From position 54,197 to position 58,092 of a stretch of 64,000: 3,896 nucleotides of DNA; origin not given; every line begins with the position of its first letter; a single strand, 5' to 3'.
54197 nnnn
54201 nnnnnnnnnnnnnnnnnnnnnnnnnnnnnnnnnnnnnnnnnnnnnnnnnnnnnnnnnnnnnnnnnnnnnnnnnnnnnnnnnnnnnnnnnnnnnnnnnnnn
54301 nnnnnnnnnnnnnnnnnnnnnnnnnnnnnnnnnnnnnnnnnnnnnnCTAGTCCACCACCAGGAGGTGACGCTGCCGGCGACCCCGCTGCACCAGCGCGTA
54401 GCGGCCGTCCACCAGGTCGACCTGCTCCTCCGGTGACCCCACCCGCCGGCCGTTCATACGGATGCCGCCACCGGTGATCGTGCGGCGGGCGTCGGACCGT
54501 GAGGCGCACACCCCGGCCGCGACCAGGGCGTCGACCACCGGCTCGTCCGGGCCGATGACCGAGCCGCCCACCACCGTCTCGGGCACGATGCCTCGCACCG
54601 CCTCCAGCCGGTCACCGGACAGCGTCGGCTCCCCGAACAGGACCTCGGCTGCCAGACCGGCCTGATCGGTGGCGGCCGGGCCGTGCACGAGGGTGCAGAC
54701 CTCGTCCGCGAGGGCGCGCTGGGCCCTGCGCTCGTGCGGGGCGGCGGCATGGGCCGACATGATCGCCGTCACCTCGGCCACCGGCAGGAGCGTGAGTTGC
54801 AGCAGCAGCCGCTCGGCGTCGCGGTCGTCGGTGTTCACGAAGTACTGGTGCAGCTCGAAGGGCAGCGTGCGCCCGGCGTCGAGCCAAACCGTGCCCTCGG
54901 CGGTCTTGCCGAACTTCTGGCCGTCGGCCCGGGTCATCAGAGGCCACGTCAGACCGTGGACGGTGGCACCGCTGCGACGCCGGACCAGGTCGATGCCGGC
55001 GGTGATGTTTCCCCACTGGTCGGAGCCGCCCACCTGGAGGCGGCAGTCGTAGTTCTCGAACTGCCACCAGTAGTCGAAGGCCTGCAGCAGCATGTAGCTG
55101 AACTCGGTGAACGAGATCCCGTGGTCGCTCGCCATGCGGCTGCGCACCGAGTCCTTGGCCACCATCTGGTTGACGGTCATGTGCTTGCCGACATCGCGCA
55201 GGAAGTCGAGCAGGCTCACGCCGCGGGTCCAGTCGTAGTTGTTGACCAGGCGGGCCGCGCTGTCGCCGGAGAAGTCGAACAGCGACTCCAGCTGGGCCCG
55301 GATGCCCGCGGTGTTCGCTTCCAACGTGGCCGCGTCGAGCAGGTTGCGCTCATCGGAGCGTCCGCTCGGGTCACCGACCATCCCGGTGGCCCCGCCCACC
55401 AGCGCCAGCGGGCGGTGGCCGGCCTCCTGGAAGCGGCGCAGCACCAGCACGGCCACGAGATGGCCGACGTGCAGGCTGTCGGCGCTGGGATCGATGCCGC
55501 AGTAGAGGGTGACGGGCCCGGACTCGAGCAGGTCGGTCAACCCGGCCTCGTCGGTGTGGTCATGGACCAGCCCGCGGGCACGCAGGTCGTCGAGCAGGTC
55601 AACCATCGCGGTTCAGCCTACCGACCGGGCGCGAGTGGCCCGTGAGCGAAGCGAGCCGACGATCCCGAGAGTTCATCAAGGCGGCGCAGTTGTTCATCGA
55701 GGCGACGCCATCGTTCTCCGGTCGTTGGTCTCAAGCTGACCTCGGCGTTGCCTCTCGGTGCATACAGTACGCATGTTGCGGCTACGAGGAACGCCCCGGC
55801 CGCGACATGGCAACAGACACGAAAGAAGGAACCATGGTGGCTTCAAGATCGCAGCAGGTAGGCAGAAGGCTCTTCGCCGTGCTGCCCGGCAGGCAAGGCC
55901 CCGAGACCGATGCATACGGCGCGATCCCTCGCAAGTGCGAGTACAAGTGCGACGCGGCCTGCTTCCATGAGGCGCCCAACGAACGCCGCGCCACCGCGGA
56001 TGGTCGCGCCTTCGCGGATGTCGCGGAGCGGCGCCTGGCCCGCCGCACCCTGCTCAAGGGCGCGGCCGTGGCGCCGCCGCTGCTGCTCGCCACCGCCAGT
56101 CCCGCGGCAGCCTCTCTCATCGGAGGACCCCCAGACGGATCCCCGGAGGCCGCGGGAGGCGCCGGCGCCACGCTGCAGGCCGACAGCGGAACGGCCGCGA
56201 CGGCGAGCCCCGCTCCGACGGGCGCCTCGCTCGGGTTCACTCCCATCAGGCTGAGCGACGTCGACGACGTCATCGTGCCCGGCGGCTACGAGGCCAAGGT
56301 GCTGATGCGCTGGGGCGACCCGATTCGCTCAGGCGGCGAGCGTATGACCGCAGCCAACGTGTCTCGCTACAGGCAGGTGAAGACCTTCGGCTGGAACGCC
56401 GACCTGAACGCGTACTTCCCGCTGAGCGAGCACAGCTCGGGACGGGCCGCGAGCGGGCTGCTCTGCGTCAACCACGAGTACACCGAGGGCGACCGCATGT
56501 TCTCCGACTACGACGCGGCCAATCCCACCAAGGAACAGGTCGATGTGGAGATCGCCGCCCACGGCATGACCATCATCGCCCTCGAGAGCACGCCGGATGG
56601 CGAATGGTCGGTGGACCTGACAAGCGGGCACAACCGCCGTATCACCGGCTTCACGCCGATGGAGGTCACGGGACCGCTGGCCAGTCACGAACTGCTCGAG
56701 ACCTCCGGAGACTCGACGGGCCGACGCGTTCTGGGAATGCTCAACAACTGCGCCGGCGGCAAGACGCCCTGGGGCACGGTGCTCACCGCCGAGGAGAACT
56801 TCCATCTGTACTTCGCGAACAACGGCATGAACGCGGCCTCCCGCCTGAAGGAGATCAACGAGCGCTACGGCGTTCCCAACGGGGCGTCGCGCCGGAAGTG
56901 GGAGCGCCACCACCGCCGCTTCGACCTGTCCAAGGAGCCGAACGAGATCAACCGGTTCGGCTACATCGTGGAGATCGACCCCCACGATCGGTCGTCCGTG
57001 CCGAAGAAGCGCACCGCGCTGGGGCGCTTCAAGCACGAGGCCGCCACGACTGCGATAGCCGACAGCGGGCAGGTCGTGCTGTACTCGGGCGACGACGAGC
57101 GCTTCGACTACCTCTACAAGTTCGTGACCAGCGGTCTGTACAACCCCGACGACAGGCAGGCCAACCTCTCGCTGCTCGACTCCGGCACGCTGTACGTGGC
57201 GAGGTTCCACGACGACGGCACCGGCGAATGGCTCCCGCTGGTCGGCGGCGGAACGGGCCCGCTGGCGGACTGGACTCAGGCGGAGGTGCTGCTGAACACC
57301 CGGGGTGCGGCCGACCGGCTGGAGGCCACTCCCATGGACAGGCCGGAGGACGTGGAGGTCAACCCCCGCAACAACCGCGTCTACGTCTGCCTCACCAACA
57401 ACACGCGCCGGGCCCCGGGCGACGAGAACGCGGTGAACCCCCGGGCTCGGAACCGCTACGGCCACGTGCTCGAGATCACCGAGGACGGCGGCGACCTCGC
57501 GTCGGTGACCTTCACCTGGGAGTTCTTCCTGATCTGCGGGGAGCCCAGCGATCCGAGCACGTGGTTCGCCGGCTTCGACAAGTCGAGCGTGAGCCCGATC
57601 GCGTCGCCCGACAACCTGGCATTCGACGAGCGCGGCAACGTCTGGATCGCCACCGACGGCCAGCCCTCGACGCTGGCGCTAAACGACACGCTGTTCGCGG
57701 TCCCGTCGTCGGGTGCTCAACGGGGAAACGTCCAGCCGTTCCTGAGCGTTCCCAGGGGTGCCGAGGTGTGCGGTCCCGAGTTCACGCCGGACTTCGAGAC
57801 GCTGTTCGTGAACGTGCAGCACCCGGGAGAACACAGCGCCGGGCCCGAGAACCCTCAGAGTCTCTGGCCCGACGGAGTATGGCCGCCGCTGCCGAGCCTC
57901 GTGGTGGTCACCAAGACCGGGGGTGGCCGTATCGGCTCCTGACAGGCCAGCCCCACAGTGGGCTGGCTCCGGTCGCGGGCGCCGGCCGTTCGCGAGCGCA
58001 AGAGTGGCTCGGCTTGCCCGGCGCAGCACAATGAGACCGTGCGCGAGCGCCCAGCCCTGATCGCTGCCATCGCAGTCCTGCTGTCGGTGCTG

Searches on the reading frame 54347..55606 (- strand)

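Call 49: search_protein_families(library=pfam, proteins=[window:54347-55606:-], max_evalue=0.001)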
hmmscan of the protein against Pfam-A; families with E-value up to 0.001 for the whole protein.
window:54347-55606:- (419 aa): 3 families
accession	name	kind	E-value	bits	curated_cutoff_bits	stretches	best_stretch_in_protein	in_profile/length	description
PF00579.31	tRNA-synt_1b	-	1.2e-75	255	21.1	1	30-324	4-291/292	tRNA synthetases class I (W and Y)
PF22421.1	SYY_C-terminal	-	5.1e-11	42.8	27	1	354-415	18-82/83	Tyrosine--tRNA ligase SYY-like C-terminal domain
PF01479.30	S4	-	5.5e-07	29.7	22.8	1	359-397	5-43/48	S4 domain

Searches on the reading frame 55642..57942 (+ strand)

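Call 49: search_protein_families(library=pfam, proteins=[window:55642-57942:+], max_evalue=0.001)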
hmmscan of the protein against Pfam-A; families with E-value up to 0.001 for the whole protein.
window:55642-57942:+ (766 aa): 1 family
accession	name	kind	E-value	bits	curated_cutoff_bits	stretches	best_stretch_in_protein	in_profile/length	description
PF05787.19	PhoX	-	4.3e-155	518.2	24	1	198-729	2-515/515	Alkaline phosphatase PhoX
